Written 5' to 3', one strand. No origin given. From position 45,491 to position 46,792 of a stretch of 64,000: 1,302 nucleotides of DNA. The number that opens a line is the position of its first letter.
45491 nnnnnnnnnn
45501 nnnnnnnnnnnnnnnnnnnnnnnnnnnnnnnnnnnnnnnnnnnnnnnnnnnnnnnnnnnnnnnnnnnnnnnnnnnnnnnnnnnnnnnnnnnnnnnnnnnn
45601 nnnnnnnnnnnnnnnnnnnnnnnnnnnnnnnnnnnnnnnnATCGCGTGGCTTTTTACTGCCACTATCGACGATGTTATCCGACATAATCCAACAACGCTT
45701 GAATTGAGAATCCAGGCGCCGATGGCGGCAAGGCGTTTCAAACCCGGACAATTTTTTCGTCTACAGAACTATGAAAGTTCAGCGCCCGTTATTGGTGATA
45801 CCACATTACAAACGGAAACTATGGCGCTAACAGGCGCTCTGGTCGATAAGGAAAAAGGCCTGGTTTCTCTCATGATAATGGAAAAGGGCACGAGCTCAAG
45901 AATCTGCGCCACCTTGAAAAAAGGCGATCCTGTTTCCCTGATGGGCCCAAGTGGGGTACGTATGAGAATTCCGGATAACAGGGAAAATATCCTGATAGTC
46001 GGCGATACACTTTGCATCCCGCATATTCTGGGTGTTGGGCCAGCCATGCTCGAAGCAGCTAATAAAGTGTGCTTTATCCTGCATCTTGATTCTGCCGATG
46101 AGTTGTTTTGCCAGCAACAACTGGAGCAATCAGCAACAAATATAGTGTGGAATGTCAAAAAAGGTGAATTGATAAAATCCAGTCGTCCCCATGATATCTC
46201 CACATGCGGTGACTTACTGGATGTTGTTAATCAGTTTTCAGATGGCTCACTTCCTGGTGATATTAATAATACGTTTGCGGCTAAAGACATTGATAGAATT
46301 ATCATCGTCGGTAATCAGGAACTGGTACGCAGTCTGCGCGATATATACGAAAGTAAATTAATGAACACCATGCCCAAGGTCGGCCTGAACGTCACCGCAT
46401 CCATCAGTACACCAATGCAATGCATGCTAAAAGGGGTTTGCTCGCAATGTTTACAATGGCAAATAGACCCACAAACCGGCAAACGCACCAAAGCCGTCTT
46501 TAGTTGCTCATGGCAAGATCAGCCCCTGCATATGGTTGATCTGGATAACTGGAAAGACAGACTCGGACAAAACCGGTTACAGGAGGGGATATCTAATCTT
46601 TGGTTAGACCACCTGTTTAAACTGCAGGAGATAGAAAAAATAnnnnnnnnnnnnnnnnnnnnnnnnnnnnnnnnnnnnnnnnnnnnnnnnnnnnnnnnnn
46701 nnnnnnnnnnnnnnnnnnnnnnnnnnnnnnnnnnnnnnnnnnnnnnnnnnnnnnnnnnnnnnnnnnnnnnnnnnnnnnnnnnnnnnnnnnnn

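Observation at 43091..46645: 1184-aa single-polypeptide fusion of GltD/NfnB-like and PyrK/FNR-like modules with an uncharacterised N-terminal domain of about 250 aa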

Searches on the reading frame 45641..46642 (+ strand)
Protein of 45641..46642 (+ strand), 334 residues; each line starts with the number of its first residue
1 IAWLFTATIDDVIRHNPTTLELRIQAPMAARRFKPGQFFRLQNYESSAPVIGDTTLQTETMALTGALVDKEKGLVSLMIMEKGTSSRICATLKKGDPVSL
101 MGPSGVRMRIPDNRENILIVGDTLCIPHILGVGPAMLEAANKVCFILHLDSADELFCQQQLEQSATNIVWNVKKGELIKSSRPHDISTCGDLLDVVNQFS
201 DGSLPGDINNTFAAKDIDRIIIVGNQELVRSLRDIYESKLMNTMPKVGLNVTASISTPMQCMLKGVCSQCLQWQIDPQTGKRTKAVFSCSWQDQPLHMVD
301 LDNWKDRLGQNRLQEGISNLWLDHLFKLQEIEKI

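Call 25: search_solved_structures(query=window:45641-46642:+, max_evalue=1, show_alignments=3)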
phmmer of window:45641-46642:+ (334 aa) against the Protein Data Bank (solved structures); distinct sequences matched with E-value up to 1: 7.
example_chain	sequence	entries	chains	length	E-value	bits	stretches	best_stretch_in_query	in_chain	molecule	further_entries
5jca_S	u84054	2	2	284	4.5e-08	35.6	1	22-175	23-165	NADH-dependent Ferredoxin:NADP Oxidoreductase (NfnI) subunit beta | NADH-dependent Ferredoxin:NADP Oxidoreductase subunit beta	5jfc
5vj7_B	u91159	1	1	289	2.7e-05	26.5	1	23-167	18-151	Ferredoxin-NADP(+) reductase subunit alpha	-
4ylf_A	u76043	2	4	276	6.8e-05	25.1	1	22-162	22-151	Dihydroorotate dehydrogenase B (NAD(+)), electron transfer subunit homolog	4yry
7nss_A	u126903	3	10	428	0.28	13.3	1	146-222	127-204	Glucose-6-phosphate isomerase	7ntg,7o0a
2rc5_A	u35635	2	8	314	0.35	12.9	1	79-138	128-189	Ferredoxin-NADP reductase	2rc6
4aez_B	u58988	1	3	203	0.61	12.2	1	209-294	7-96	MITOTIC SPINDLE CHECKPOINT COMPONENT MAD2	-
5tr9_A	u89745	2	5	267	0.96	11.5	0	12-127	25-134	Ferredoxin-NADP reductase | Oxidoreductase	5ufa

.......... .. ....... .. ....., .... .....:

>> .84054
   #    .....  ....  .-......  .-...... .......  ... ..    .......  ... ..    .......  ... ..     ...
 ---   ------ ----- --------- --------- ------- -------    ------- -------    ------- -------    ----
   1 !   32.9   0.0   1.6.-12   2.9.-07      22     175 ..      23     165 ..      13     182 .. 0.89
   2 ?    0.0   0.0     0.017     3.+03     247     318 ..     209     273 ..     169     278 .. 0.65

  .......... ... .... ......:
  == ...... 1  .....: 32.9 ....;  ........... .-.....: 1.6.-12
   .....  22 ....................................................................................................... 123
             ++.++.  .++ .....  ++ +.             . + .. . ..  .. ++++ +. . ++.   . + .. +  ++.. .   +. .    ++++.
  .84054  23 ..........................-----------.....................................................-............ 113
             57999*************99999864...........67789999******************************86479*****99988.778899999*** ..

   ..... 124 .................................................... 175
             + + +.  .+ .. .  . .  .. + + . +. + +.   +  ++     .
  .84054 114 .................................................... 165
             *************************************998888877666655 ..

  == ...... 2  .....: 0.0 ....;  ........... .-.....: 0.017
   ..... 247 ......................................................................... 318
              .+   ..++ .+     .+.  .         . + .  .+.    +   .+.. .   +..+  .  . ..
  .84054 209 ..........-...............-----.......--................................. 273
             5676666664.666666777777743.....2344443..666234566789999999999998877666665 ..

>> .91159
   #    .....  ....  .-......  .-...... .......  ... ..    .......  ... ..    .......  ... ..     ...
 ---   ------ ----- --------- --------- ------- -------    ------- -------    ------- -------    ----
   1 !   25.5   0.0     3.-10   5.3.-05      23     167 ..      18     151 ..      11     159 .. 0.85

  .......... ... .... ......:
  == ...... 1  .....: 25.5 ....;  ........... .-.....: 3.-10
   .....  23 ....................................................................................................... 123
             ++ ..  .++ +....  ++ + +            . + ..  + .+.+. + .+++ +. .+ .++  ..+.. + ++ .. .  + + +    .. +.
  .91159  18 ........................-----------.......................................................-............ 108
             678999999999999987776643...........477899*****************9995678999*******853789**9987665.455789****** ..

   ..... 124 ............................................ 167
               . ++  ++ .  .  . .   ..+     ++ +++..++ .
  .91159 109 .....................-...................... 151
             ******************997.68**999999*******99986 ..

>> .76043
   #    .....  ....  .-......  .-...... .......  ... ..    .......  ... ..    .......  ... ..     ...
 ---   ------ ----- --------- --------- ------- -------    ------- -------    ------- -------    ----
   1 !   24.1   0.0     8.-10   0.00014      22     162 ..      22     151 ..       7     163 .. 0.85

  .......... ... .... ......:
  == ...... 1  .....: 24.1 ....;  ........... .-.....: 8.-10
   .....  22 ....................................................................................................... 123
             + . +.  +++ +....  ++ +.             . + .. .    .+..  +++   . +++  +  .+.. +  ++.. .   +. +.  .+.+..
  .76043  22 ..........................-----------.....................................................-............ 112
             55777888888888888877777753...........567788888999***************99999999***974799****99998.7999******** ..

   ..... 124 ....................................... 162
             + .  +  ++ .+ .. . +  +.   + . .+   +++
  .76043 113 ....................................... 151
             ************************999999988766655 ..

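Call 78: search_protein_families(library=pfam, proteins=[window:45641-46642:+], max_evalue=10)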
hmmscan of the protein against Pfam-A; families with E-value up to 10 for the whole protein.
window:45641-46642:+ (334 aa): 0 families
